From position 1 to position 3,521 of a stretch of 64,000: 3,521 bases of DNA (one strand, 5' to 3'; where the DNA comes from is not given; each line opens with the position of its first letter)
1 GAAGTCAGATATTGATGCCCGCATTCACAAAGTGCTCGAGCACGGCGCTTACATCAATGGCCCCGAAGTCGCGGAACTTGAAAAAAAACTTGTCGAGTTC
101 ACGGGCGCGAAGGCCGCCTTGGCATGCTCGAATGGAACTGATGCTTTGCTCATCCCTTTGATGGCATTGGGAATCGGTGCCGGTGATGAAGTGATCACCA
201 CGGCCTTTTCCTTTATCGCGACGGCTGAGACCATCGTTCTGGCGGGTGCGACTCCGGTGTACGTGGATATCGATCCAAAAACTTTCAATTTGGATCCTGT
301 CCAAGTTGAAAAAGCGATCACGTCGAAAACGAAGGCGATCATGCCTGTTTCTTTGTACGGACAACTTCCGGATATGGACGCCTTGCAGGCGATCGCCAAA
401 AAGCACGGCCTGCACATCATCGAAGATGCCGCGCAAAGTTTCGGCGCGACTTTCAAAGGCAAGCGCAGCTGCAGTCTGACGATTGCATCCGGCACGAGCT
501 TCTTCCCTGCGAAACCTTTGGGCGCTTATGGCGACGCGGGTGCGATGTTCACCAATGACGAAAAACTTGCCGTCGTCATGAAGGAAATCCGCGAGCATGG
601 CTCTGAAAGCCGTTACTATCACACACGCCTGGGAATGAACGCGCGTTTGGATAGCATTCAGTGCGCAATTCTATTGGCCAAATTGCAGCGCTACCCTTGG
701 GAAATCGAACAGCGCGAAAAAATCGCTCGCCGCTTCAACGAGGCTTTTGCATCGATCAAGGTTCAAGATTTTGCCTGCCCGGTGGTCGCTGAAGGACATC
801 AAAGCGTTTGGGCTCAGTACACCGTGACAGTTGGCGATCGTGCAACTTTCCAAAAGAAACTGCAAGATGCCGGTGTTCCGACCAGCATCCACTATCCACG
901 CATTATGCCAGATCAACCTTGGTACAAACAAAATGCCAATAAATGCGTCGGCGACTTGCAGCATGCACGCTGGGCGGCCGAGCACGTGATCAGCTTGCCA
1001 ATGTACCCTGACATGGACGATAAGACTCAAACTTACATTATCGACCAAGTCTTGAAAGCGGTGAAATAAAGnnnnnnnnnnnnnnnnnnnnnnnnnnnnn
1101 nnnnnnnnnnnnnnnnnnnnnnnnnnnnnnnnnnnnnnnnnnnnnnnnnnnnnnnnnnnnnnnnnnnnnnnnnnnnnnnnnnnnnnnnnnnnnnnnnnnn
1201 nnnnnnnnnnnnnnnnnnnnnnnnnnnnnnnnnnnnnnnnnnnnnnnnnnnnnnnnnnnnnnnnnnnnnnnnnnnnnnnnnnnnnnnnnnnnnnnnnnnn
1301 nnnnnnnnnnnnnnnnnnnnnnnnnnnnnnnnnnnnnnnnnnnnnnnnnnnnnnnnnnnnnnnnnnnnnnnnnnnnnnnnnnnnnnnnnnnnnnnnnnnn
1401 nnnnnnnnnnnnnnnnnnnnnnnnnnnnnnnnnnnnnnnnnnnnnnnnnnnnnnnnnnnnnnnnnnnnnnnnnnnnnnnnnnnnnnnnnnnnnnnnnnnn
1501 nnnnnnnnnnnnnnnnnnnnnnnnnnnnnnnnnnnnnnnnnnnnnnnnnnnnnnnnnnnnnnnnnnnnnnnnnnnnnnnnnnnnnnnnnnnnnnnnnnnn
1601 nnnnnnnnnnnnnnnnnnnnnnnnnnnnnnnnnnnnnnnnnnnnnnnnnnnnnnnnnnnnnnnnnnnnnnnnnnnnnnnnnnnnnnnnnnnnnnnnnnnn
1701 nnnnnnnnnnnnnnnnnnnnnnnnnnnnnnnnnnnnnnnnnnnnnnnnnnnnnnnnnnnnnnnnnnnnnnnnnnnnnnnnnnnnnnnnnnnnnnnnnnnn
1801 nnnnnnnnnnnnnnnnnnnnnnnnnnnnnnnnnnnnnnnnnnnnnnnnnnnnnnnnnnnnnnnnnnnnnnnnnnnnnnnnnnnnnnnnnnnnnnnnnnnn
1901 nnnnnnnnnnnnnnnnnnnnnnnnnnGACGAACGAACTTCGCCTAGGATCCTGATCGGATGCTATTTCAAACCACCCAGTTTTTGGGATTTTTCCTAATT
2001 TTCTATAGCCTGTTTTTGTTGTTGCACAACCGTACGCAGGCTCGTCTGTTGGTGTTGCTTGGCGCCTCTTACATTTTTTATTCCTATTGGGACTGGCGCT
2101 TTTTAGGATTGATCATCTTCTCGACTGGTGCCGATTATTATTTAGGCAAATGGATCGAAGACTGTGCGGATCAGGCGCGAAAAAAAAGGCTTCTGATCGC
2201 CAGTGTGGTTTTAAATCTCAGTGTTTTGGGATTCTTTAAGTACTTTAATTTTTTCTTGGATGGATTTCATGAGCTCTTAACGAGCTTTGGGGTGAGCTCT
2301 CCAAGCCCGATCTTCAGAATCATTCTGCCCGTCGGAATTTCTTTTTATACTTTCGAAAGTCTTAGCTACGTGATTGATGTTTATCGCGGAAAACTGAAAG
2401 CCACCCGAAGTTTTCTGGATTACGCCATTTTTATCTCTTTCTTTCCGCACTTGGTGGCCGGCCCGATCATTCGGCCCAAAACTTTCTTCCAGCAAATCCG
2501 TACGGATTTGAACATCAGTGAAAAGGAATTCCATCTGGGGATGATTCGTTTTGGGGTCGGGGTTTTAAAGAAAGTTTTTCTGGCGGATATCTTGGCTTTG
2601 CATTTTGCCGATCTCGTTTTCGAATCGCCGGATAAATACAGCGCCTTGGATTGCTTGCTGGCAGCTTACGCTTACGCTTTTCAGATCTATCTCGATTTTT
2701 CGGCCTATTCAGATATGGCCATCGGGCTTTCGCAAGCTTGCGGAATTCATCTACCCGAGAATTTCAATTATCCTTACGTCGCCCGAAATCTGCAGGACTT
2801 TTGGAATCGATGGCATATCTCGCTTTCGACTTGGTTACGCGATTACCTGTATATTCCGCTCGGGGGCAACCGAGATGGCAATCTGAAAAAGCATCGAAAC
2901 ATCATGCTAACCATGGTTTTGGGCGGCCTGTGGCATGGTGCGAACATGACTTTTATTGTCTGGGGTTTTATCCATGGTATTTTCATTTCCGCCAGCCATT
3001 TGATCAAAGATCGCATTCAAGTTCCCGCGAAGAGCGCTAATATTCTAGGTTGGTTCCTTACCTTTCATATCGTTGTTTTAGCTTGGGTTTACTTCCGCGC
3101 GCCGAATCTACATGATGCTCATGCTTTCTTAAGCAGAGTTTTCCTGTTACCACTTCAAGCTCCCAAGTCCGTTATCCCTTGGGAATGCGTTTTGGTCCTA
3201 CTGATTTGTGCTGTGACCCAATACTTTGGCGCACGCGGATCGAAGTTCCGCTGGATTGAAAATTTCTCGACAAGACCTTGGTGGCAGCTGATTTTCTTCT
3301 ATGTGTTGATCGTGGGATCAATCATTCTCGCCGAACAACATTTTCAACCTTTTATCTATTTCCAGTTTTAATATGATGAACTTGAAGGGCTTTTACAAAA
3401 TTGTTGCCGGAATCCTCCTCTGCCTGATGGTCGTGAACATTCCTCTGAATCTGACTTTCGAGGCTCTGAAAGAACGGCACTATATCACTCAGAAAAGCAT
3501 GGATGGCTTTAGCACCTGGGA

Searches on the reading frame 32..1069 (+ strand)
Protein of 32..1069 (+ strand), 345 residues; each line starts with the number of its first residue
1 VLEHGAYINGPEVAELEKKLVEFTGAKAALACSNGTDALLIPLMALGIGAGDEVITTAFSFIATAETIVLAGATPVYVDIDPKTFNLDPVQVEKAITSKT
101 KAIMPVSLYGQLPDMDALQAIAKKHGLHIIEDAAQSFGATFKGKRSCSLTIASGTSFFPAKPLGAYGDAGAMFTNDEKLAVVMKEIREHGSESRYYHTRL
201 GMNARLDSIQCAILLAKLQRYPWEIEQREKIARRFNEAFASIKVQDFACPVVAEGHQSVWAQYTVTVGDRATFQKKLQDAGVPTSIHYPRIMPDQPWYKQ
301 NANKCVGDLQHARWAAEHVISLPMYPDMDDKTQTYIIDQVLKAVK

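Call 59: search_protein_families(library=pfam, max_evalue=0.0001, proteins=[window:32-1069:+])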
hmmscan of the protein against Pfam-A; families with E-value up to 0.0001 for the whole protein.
window:32-1069:+ (345 aa): 5 families
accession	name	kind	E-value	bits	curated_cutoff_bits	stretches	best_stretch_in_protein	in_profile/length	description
PF01041.23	DegT_DnrJ_EryC1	-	2.4e-114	382.7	19.8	1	2-340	15-359/360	DegT/DnrJ/EryC1/StrS aminotransferase family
PF00155.27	Aminotran_1_2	-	6.6e-12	45.7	19.7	1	11-134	42-187/361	Aminotransferase class I and II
PF01212.27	Beta_elim_lyase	-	2.7e-09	37.2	27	1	1-145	22-177/288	Beta-eliminating lyase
PF01053.26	Cys_Met_Meta_PP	-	6.3e-08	32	27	1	10-138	51-179/381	Cys/Met metabolism PLP-dependent enzyme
PF00266.25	Aminotran_5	-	5.8e-05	22.7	21.5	1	14-138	46-181/371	Aminotransferase class-V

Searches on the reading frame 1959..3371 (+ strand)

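Call 59: search_protein_families(library=pfam, max_evalue=0.0001, proteins=[window:1959-3371:+])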
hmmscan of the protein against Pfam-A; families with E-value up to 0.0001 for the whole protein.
window:1959-3371:+ (470 aa): 1 family
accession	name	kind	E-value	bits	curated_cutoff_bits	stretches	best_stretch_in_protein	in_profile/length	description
PF03062.24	MBOAT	-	5e-28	98.8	27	1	150-378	79-327/337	MBOAT, membrane-bound O-acyltransferase family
